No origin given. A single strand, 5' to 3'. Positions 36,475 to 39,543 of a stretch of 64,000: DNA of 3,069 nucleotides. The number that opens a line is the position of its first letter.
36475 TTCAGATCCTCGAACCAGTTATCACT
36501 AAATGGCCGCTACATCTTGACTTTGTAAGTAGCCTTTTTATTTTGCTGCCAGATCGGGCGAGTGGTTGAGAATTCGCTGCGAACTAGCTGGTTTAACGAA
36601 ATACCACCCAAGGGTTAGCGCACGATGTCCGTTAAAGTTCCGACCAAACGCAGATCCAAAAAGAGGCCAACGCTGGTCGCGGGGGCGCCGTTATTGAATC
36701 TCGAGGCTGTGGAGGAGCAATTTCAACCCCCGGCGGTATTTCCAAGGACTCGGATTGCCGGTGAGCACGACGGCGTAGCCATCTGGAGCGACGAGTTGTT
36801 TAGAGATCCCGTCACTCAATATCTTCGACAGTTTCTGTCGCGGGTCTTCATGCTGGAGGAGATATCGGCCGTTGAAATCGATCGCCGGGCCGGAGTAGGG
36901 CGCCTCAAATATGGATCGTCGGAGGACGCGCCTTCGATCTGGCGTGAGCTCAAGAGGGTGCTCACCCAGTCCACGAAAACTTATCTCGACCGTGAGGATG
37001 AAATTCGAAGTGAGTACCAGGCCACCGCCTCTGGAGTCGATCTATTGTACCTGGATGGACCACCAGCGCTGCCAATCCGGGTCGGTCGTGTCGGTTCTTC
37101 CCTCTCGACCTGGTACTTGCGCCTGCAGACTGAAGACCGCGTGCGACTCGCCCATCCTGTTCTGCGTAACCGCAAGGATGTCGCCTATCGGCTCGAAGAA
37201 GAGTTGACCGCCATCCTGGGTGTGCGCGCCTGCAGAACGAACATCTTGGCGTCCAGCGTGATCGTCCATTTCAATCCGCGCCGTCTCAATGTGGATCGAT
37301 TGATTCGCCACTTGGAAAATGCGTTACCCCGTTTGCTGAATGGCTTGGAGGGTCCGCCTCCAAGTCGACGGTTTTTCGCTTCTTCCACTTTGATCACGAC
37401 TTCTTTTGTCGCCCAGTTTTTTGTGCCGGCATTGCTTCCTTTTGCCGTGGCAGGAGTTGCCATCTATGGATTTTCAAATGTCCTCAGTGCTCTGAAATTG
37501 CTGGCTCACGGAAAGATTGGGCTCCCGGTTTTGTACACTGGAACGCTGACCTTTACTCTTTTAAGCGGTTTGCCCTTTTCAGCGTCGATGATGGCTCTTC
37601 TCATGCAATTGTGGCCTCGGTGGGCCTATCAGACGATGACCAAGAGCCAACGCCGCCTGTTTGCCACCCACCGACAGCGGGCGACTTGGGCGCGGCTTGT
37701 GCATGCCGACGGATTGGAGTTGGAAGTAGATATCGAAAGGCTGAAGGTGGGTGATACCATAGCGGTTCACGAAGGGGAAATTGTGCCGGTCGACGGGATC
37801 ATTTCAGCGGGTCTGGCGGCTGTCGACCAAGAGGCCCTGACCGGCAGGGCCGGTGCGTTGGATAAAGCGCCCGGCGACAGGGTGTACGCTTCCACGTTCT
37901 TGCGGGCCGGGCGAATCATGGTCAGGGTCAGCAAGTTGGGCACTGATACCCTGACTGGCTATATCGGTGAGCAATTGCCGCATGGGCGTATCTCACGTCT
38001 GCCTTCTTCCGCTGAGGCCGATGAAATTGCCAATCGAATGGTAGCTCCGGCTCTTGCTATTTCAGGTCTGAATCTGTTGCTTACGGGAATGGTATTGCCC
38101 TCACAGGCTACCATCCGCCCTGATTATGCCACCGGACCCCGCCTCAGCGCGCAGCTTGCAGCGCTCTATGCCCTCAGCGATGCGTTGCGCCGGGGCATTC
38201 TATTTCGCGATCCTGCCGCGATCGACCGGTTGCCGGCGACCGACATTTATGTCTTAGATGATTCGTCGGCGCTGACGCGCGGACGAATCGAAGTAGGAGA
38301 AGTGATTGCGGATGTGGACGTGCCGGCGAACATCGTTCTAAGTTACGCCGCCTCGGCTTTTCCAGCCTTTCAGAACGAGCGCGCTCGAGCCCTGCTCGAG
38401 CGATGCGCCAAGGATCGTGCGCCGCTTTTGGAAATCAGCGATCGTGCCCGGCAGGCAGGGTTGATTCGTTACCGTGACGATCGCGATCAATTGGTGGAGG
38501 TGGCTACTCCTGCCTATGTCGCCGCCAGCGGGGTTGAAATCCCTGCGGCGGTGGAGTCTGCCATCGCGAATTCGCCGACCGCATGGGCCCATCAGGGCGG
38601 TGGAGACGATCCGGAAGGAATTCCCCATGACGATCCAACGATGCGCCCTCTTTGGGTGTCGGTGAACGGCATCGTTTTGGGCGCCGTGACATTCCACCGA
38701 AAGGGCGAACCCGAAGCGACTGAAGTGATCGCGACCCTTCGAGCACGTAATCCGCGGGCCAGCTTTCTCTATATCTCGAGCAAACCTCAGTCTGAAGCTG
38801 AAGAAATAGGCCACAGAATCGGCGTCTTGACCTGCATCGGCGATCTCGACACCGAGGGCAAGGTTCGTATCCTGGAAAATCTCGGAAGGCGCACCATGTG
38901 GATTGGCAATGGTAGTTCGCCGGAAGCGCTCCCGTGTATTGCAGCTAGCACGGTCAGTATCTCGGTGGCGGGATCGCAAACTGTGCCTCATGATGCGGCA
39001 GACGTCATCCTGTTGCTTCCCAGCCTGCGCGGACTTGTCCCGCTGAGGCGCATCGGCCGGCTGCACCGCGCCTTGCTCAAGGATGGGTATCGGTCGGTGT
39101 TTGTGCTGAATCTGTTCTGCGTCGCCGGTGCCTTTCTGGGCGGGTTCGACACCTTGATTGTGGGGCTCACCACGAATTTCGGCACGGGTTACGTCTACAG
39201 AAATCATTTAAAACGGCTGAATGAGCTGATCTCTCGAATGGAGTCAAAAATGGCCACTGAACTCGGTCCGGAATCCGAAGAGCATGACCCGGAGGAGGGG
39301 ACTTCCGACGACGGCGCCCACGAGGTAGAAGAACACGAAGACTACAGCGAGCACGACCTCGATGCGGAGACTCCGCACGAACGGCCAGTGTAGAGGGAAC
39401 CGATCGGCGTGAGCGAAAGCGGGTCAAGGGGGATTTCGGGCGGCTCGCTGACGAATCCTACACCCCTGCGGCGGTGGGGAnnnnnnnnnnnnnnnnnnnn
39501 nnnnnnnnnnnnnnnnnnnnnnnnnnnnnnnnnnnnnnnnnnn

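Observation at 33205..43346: Cluster of three divergent P1B-like P-type ATPase paralogs: one catalytically intact, two with every catalytic signature replaced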

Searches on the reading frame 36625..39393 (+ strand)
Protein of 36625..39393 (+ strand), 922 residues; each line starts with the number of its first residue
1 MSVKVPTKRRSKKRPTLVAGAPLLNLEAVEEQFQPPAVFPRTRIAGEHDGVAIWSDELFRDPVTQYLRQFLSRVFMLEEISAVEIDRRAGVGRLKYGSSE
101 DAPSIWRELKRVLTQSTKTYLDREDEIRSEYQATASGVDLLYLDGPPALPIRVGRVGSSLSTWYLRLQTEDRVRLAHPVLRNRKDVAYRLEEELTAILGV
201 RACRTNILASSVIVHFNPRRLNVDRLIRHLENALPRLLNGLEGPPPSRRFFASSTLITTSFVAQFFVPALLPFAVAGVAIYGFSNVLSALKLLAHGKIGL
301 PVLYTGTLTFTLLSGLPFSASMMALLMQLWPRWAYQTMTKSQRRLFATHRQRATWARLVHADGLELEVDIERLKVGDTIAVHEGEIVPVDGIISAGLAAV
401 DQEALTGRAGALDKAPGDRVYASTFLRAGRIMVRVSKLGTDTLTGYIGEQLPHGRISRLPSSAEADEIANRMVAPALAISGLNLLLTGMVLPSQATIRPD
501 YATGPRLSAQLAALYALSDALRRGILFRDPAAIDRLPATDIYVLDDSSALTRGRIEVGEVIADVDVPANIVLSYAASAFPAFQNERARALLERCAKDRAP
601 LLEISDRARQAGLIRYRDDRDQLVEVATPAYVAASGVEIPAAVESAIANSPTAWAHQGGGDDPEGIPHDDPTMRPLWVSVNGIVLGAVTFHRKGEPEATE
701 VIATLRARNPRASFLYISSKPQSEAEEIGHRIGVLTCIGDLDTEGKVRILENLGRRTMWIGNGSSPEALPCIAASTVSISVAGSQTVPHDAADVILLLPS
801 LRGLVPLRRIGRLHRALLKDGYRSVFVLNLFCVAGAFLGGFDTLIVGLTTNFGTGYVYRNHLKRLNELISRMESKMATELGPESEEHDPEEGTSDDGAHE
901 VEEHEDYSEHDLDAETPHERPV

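Call 6: search_protein_families(library=pfam, proteins=[window:36625-39393:+], max_evalue=0.01)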
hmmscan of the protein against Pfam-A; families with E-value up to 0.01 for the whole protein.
window:36625-39393:+ (922 aa): 2 families
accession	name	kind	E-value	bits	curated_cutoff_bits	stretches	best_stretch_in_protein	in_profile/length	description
PF00122.25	E1-E2_ATPase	-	8.3e-23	81.3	28.1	1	359-489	9-139/181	E1-E2 ATPase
PF19991.5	HMA_2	-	1.8e-06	28.4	30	1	169-225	14-70/154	Heavy metal associated domain 2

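Call 7: search_protein_families(library=ncbifam, proteins=[window:36625-39393:+], max_evalue=0.01)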
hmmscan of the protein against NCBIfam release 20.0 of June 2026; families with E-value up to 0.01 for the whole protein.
window:36625-39393:+ (922 aa): 12 families
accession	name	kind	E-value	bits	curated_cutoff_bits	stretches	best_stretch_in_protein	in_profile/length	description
TIGR01525.1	ATPase-IB_hvy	subfamily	4.4e-51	174.4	346.25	1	307-854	8-550/560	heavy metal translocating P-type ATPase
TIGR01512.1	ATPase-IB2_Cd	subfamily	3e-39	135.1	313.5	2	311-560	12-255/494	cadmium family heavy metal-translocating P-type ATPase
TIGR01511.1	ATPase-IB1_Cu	subfamily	4.4e-32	111.7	397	2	361-570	82-292/542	copper-translocating P-type ATPase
NF007952.0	PRK10671.1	equivalog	3.2e-17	62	1316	1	355-829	328-789/838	copper-exporting P-type ATPase CopA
NF008262.1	PRK11033.1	equivalog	4e-16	58.7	1005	2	512-818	398-681/731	zinc/cadmium/mercury/lead-transporting ATPase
TIGR01494.1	ATPase_P-type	subfamily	2.7e-14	52.5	62.3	2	353-440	32-117/478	HAD-IC family P-type ATPase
NF033775.1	P_type_ZntA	exception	1.4e-12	46.8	1240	2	315-423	198-305/732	Zn(II)/Cd(II)/Pb(II) translocating P-type ATPase ZntA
TIGR01647.1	ATPase-IIIA_H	equivalog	7e-10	37.7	615.5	1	358-445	95-183/755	plasma-membrane proton-efflux P-type ATPase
TIGR01497.1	kdpB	equivalog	7.1e-09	34.3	527.9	1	351-420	102-171/675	potassium-transporting ATPase subunit KdpB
TIGR01517.1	ATPase-IIB_Ca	equivalog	4.2e-07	28.5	507.05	1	359-455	160-256/882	calcium-translocating P-type ATPase, PMCA-type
NF010609.0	PRK14010.1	equivalog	5.5e-06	24.9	1323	1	350-416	100-166/673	K(+)-transporting ATPase subunit B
TIGR01524.1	ATPase-IIIB_Mg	equivalog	3.7e-05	21.8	610.75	0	336-415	110-192/867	magnesium-translocating P-type ATPase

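Call 11: find_homologous_proteins(query=window:36625-39393:+, max_evalue=0.00001)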
Query window:36625-39393:+ (922 aa): 245 proteins with E <= 0.00001 among 8000 candidates; the best 120 are listed.
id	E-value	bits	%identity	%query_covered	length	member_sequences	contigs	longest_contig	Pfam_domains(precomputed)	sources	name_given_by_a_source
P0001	0.0e+0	2053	100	100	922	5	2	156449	PF19991.6,PF00122.26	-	-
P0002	0.0e+0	1742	85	100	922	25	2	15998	PF19991.6,PF00122.26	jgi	jgi:cation-transporting P-type ATPase C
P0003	0.0e+0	1740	84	100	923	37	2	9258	PF19991.6,PF00122.26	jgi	jgi:cation transport ATPase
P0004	0.0e+0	1686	83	100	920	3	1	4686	PF00122.26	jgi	jgi:manganese/zinc-transporting P-type ATPase C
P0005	0.0e+0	1680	82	100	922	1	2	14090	PF00122.26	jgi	jgi:manganese/zinc-transporting P-type ATPase C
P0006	0.0e+0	1679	82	100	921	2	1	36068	PF00122.26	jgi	jgi:manganese/zinc-transporting P-type ATPase C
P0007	0.0e+0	1675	82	100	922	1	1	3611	PF19991.6,PF00122.26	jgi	jgi:manganese/zinc-transporting P-type ATPase C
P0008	0.0e+0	1660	81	100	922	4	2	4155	PF19991.6,PF00122.26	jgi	jgi:cation-transporting P-type ATPase C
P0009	0.0e+0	1658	80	100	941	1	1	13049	PF19991.6,PF00122.26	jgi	jgi:cation transport ATPase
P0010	0.0e+0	1613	79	100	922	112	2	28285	PF19991.6,PF00122.26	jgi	jgi:manganese/zinc-transporting P-type ATPase C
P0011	0.0e+0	1585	78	100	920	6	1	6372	PF19991.6,PF00122.26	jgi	jgi:manganese/zinc-transporting P-type ATPase C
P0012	0.0e+0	1496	74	100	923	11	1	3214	PF19991.6,PF00122.26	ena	-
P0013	0.0e+0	1464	87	81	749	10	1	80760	PF00122.26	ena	-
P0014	0.0e+0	1269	64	96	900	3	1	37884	PF19991.6,PF00122.26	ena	-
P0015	0.0e+0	1257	81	74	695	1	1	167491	PF19991.6,PF00122.26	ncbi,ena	-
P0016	0.0e+0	1227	63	97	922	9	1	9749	PF19991.6,PF00122.26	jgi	-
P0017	0.0e+0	1207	79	75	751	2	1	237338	PF19991.6,PF00122.26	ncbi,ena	-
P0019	0.0e+0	1125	57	95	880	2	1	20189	PF19991.6,PF00122.26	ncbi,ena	-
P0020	0.0e+0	1114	59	95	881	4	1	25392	PF19991.6,PF00122.26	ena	-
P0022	0.0e+0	1081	56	95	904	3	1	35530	PF19991.6,PF00122.26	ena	-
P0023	0.0e+0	1078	60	92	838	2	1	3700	PF19991.6,PF00122.26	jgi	jgi:manganese/zinc-transporting P-type ATPase C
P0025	0.0e+0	1056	57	95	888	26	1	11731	PF19991.6,PF00122.26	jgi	-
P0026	0.0e+0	1049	56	95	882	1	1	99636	PF00702.33,PF19991.6,PF00122.26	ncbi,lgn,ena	-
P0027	0.0e+0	1047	55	96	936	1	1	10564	PF19991.6,PF00122.26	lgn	-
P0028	0.0e+0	1037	56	94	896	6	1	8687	PF19991.6,PF00122.26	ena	-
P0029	0.0e+0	1037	56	94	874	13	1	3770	PF00702.33,PF19991.6,PF00122.26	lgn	-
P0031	0.0e+0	1023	55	95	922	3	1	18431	PF19991.6,PF00122.26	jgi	jgi:cation transport ATPase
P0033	1.1e-297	1008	55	94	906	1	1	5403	PF19991.6,PF00122.26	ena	-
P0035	5.1e-297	1006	54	97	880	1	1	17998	PF19991.6,PF00122.26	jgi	jgi:manganese/zinc-transporting P-type ATPase C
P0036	8.2e-297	1005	55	96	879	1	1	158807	PF19991.6,PF00122.26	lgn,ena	-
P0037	1.9e-295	1000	55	96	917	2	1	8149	PF19991.6,PF00122.26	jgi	jgi:manganese/zinc-transporting P-type ATPase C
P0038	3.6e-295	1000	55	96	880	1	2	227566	PF19991.6,PF00122.26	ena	-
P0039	5.9e-295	999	55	94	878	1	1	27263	PF19991.6,PF00122.26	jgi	jgi:manganese/zinc-transporting P-type ATPase C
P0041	3.3e-294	996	54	94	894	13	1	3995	PF19991.6,PF00122.26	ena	-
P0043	2.3e-292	990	54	94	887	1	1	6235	PF19991.6,PF00122.26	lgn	-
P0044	2.6e-292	990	53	95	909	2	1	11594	PF19991.6,PF00122.26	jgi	-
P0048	7.3e-291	985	55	94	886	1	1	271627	PF19991.6,PF00122.26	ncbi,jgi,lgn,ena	jgi:cation transport ATPase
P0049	2.5e-290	984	54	95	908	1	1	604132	PF00122.26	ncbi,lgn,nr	ncbi:ATPase [Verrucomicrobia bacterium LW23]|nr:ATPase [Verrucomicrobia bacterium LW23]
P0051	5.7e-289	979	54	94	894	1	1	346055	PF19991.6,PF00122.26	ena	-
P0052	5.0e-288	976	55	95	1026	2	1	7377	PF00702.33,PF19991.6,PF00122.26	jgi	jgi:manganese/zinc-transporting P-type ATPase C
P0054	1.0e-283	962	53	94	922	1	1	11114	PF00702.33,PF19991.6,PF00122.26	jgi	jgi:cation-transporting P-type ATPase C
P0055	2.5e-283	960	54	94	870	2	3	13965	PF19991.6,PF00122.26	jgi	jgi:cation-transporting P-type ATPase C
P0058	1.2e-278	945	55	89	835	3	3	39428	PF19991.6,PF00122.26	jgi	jgi:cation transport ATPase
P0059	3.8e-277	940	53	94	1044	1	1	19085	PF19991.6,PF00122.26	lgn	-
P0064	4.7e-258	877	52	90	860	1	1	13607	PF19991.6,PF00122.26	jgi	jgi:cation transport ATPase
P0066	1.0e-251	856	48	92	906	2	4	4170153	PF00702.33,PF00122.26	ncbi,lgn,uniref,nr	ncbi:ATPase [Beijerinckia indica]|uniref:P-type ATPase n=1 Tax=Beijerinckia indica TaxID=533 RepID=U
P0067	5.8e-244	830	69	61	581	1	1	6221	PF19991.6,PF00122.26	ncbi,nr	ncbi:MAG: heavy metal translocating P-type ATPase, partial [Verrucomicrobia bacterium]|nr:heavy meta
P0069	2.6e-231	788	47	92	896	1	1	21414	PF19991.6,PF00122.26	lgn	-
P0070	8.0e-231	787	48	92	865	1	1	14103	PF19991.6,PF00122.26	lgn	-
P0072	9.2e-216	737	57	67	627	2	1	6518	PF19991.6,PF00122.26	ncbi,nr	ncbi:MAG TPA: hypothetical protein VNB29_02445, partial [Chthoniobacterales bacterium]|nr:hypothetic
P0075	7.7e-192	658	42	91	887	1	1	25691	PF19991.6,PF00122.26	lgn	-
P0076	5.8e-191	655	42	90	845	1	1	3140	PF19991.6,PF00122.26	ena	-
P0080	8.3e-186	638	44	89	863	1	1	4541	PF19991.6,PF00122.26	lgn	-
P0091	2.3e-73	266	28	86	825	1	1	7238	PF00702.33,PF19991.6,PF00122.26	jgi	jgi:Cu2+-exporting ATPase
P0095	1.6e-22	97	24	50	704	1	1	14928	PF00702.33,PF00122.26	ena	-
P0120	3.3e-21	93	24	50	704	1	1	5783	PF00702.33,PF00122.26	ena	-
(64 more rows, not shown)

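Call 14: find_encoding_contigs(protein=P0049, flank=10000, max_places=2)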
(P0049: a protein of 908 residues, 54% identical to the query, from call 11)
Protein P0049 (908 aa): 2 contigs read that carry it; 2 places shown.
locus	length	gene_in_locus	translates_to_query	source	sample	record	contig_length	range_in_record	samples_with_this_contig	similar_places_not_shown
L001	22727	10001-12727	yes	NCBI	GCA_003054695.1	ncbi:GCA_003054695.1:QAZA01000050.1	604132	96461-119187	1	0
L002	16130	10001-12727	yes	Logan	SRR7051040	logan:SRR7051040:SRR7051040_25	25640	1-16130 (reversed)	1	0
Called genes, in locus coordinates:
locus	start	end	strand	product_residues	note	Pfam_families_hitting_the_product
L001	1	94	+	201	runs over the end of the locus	PF00814:TsaD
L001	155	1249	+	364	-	PF00144:Beta-lactamase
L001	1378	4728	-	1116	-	PF00005:ABC_tran, PF19055:ABC2_membrane_7 (weak), PF01061:ABC2_membrane, PF12698:ABC2_membrane_3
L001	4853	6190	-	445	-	PF00155:Aminotran_1_2, PF01053:Cys_Met_Meta_PP (faint)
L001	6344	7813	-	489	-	PF00324:AA_permease, PF13520:AA_permease_2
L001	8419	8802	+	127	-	PF10055:DUF2292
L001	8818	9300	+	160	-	PF10604:Polyketide_cyc2, PF03364:Polyketide_cyc (weak)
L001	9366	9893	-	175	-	-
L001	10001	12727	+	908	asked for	PF00122:E1-E2_ATPase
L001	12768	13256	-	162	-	-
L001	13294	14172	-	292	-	PF06055:ExoD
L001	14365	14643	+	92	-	-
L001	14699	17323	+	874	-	PF00403:HMA (faint), PF19991:HMA_2, PF00122:E1-E2_ATPase, PF00702:Hydrolase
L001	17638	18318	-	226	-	PF14366:DUF4410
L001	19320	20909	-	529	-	-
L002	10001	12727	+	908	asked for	PF00122:E1-E2_ATPase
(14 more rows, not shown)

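Call 15: find_encoding_contigs(protein=P0066, flank=10000, max_places=2)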
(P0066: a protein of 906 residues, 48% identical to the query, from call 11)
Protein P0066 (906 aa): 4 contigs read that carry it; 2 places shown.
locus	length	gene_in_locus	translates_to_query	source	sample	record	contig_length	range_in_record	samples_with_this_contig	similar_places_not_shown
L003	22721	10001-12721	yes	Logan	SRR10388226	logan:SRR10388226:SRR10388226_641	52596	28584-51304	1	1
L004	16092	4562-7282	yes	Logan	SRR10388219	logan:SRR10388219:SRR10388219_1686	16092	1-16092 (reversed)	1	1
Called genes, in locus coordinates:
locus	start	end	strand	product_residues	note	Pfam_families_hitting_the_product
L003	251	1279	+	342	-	-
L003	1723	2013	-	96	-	PF06411:HdeA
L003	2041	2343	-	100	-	PF06411:HdeA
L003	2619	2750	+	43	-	-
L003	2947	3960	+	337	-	PF00445:Ribonuclease_T2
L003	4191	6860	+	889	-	PF00122:E1-E2_ATPase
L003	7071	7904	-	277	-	PF00696:AA_kinase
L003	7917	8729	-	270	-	PF00696:AA_kinase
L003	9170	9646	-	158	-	PF02566:OsmC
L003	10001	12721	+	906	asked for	PF00702:Hydrolase (faint), PF00122:E1-E2_ATPase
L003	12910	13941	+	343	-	PF01547:SBP_bac_1 (weak), PF13531:SBP_bac_11, PF13343:SBP_bac_6 (weak)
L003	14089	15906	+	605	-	PF00916:Sulfate_transp, PF01740:STAS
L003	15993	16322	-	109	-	-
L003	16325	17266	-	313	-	PF06055:ExoD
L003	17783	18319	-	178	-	PF00226:DnaJ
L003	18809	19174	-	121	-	-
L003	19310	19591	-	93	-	-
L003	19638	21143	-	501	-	PF13520:AA_permease_2, PF00324:AA_permease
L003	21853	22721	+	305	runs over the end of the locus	PF13557:Phenol_MetA_deg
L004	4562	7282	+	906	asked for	PF00702:Hydrolase (faint), PF00122:E1-E2_ATPase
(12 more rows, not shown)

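Call 27: find_related_loci(query=A1, collection=genome_contigs, flank=10000)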
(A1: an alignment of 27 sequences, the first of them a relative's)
Query A1 (922 aa) in genome_contigs; peptide patterns used: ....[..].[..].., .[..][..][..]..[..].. (x = any residue, [..] = any of these).
123 stretches matched a pattern; 34 encode a relative of the query (tblastn E <= 1e-3); 32 distinct loci.
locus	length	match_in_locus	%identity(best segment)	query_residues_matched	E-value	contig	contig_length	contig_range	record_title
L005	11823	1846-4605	79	1-922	0e+0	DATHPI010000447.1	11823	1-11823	MAG TPA_asm: Chthoniobacterales bacterium isolate SMAG_U12706 k141_4690189, whole genome shotgun sequence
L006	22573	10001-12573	82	62-922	0e+0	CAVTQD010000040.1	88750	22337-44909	MAG: uncultured Verrucomicrobiae bacterium isolate MFD00822.bin.2.131 genome assembly, contig: contig_28179, whole genom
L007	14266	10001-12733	54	5-922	0e+0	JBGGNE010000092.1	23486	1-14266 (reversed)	MAG: Candidatus Methylacidiphilales bacterium isolate bin.034 k141_1466384, whole genome shotgun sequence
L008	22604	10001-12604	56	43-922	0e+0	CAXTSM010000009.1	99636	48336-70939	MAG TPA_asm: uncultured Chthoniobacterales bacterium isolate public_SRR11456921_metawrap_bin.20 genome assembly, contig:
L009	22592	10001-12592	54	43-922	0e+0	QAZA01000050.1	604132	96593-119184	Verrucomicrobia bacterium LW23 LW23_contig_7, whole genome shotgun sequence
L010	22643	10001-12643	56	40-915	0e+0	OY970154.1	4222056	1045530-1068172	MAG: uncultured Alphaproteobacteria bacterium isolate MFD03399.bin.c.3 genome assembly, chromosome: 1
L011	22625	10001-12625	61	39-922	0e+0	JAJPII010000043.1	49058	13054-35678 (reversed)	MAG: Spartobacteria bacterium isolate Centralia_MAG_306 k107_33733351, whole genome shotgun sequence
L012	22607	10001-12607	55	43-915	0e+0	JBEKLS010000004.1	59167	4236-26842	MAG: Candidatus Binatus sp. isolate SPRUCE 376 SPRUCE_376_4, whole genome shotgun sequence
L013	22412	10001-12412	42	40-877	0e+0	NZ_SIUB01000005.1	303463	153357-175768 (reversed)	Hansschlegelia quercus strain Dub NODE_5_length_303463_cov_183.881062, whole genome shotgun sequence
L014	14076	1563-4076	42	39-876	0e+0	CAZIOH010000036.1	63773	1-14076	MAG TPA_asm: uncultured Myxococcales bacterium isolate binchicken_co54_403 genome assembly, contig: NODE_740_length_6377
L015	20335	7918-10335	42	40-874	0e+0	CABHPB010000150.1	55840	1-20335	MAG: uncultured Methylopila sp. isolate Methylopila_sp_nbed35b061 genome assembly, contig: NODE_1728_length_55840_cov_8.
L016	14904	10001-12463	40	43-868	1e-176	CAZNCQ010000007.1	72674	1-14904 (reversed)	MAG TPA_asm: uncultured Myxococcales bacterium isolate binchicken_co54_362 genome assembly, contig: NODE_545_length_7267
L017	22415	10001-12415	43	39-880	3e-173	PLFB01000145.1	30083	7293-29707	MAG: Acetobacteraceae bacterium isolate bog_899 73.20110800_S3S.20_contig_1826, whole genome shotgun sequence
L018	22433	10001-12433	42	43-875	4e-173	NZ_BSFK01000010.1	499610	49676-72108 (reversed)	Methylopila jiangsuensis strain VKM B-2555 platanus_K_21_77_10, whole genome shotgun sequence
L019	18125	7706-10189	40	43-880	2e-171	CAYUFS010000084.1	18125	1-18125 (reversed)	MAG TPA_asm: uncultured Myxococcales bacterium isolate binchicken_co54_263 genome assembly, contig: NODE_5459_length_181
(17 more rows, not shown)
